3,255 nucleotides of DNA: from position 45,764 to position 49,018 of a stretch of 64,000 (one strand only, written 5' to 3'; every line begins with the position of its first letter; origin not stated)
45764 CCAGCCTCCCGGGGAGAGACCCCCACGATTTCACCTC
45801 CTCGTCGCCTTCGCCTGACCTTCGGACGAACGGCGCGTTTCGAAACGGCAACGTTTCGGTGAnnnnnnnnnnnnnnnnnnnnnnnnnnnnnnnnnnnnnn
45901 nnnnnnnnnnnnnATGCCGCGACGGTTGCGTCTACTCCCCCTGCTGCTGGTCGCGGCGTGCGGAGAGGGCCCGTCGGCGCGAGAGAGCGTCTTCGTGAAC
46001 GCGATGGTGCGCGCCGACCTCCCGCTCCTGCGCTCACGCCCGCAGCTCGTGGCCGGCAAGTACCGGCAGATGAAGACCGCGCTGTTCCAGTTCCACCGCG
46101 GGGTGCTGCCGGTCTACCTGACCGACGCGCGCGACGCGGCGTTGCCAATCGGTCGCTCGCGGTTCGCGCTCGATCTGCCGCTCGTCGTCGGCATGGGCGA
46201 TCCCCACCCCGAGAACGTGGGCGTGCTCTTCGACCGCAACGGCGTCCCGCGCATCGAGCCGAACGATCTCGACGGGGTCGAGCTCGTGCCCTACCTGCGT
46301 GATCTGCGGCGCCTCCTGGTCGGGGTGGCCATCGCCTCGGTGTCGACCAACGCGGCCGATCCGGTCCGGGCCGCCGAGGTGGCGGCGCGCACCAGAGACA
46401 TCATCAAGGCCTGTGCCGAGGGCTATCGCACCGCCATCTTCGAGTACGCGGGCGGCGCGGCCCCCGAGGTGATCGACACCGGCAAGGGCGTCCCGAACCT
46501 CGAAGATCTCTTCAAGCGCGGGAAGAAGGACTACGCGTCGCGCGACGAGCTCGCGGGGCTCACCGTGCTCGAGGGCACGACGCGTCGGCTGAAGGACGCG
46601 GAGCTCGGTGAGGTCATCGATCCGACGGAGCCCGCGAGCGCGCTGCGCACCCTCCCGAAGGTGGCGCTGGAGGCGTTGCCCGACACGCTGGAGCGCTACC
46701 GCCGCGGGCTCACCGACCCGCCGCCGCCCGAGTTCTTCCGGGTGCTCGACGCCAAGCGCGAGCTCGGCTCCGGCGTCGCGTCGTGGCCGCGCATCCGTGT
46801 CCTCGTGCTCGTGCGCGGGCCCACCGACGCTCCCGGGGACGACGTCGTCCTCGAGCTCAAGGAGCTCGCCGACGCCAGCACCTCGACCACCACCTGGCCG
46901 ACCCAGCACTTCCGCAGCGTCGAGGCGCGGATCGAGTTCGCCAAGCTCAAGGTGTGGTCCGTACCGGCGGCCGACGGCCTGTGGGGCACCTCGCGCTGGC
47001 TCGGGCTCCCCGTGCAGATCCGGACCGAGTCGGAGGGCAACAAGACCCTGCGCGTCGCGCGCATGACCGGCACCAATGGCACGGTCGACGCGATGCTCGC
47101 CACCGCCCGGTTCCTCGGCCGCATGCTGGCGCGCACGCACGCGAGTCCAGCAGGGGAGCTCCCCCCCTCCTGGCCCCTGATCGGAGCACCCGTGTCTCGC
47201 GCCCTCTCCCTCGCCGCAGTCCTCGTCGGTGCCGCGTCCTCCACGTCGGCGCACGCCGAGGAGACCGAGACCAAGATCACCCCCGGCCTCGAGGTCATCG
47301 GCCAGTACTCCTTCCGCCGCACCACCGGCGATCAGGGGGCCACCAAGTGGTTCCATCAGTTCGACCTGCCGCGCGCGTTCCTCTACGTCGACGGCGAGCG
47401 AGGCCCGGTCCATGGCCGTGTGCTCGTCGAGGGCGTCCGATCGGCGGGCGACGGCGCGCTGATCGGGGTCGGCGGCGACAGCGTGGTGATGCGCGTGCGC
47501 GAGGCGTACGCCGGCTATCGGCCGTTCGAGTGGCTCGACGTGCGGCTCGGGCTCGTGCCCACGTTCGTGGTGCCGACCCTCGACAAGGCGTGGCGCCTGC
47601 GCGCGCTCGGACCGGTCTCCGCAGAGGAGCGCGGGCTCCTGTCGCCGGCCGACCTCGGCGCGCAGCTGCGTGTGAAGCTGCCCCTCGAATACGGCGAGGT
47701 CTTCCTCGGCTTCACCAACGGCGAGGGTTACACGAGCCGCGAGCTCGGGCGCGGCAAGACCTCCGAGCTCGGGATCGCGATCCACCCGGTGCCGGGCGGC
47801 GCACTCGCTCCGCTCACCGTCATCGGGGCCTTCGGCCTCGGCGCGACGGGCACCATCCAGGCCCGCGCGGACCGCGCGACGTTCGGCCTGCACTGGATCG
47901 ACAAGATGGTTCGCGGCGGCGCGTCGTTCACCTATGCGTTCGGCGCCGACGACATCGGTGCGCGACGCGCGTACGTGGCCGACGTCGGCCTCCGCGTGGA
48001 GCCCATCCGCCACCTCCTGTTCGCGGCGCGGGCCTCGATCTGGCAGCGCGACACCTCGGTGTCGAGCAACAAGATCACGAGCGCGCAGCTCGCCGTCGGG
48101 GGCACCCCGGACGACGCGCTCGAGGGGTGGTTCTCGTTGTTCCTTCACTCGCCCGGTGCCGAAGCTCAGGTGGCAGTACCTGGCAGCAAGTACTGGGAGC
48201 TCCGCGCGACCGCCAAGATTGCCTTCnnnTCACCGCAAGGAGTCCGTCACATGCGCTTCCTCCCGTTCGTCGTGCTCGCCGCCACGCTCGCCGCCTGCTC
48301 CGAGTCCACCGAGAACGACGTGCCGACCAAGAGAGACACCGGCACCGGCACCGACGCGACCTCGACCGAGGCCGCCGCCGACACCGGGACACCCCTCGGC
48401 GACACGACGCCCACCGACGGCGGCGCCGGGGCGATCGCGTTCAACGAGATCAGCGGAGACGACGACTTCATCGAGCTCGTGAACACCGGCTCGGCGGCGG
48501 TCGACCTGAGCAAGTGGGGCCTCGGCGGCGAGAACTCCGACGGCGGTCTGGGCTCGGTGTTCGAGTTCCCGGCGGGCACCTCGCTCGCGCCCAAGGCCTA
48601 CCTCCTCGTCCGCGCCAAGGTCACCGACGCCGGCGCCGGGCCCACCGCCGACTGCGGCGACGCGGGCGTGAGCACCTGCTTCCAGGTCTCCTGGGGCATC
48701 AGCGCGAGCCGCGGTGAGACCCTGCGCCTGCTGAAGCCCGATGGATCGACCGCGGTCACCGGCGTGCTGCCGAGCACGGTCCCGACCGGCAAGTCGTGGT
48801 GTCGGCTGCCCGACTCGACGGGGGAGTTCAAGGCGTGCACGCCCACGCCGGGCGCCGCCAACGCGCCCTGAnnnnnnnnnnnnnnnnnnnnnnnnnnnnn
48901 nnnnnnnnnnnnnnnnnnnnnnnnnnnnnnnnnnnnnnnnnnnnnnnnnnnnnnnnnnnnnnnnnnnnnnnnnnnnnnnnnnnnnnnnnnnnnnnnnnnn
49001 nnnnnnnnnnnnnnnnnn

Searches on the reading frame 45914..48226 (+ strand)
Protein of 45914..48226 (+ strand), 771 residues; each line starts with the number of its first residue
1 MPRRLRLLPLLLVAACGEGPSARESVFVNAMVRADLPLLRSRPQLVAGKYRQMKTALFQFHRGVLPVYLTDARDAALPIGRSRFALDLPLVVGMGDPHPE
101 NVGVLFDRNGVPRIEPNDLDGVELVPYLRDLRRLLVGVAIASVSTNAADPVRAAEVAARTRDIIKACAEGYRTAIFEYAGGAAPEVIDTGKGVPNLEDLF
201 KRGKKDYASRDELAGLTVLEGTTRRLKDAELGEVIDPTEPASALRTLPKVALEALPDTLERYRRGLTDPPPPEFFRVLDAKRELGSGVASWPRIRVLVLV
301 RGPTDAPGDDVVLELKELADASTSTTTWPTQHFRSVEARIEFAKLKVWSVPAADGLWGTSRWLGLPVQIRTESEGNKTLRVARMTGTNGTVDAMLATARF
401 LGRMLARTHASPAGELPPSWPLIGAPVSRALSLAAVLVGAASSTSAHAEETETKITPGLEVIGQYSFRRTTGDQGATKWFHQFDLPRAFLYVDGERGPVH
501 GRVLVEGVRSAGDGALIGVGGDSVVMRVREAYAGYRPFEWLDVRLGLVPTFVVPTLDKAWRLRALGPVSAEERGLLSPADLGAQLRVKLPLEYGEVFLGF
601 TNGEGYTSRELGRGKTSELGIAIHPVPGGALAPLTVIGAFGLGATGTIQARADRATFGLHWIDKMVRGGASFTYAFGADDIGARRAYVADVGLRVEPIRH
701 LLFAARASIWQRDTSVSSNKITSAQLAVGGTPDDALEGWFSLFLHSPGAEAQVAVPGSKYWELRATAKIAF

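Call 8: search_protein_families(library=pfam, proteins=[window:45914-48226:+], max_evalue=0.01)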
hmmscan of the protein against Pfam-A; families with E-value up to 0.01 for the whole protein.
window:45914-48226:+ (771 aa): 1 family
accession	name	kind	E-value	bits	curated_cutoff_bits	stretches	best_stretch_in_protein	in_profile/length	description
PF10009.15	DUF2252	-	1.1e-25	90.9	22.3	1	43-414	3-352/392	Uncharacterized protein conserved in bacteria (DUF2252)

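Call 61: search_protein_families(library=ncbifam, proteins=[window:45914-48226:+], max_evalue=0.001)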
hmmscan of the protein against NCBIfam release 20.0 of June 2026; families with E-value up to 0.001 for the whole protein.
window:45914-48226:+ (771 aa): 0 families

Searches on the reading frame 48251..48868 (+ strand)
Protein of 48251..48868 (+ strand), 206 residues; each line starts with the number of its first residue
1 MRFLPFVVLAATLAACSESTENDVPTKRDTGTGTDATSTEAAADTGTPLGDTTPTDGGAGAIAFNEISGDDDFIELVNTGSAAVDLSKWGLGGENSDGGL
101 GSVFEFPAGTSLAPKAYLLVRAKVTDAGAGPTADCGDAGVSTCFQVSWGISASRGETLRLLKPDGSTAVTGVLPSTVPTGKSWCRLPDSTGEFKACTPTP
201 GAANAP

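Call 8: search_protein_families(library=pfam, proteins=[window:48251-48868:+], max_evalue=0.01)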
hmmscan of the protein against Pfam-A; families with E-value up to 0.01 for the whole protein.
window:48251-48868:+ (206 aa): 1 family
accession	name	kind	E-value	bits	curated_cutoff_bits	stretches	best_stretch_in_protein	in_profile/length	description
PF00932.25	LTD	-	1.8e-12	48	34.3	1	59-167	5-101/109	Lamin Tail Domain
